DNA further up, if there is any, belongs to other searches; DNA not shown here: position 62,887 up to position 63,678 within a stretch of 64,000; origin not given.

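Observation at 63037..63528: GroES-like co-chaperonin gene at the head of the capsid module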

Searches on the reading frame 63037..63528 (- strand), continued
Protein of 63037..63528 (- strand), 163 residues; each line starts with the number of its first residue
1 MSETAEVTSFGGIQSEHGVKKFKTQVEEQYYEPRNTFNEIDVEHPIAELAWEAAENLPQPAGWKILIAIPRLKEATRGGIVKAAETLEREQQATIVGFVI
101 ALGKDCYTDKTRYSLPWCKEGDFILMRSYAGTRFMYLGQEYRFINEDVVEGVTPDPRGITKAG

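Call 62: search_protein_representatives(alignment_id=A2)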
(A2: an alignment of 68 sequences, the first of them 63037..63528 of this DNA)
Query: 68 sequences, 136 profile positions. Proteins with E-value up to 0.001 (for the whole library): 2876; up to 1e-10: 991; up to 1e-30: 99. The best 150 are listed.
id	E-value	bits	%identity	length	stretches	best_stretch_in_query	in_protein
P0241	8.6e-57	206.9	-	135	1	10-136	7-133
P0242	7.6e-51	187.7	-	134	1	16-136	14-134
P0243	1.5e-49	183.5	-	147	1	11-136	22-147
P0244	5.7e-49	181.6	-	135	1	15-136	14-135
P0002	1.8e-48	180.0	-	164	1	10-136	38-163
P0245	2.1e-48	179.8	-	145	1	11-136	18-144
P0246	5.5e-48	178.4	-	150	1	12-136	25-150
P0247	1.3e-46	174.0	-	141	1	18-136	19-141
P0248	1.6e-46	173.6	-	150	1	19-136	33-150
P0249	2.1e-46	173.3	-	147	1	16-136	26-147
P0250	3.2e-46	172.7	-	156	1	19-135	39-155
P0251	7.6e-46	171.5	-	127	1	26-136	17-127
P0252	7.1e-45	168.3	-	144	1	12-136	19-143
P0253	7.2e-44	165.1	-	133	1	18-136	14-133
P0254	1.4e-43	164.2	-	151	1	40-135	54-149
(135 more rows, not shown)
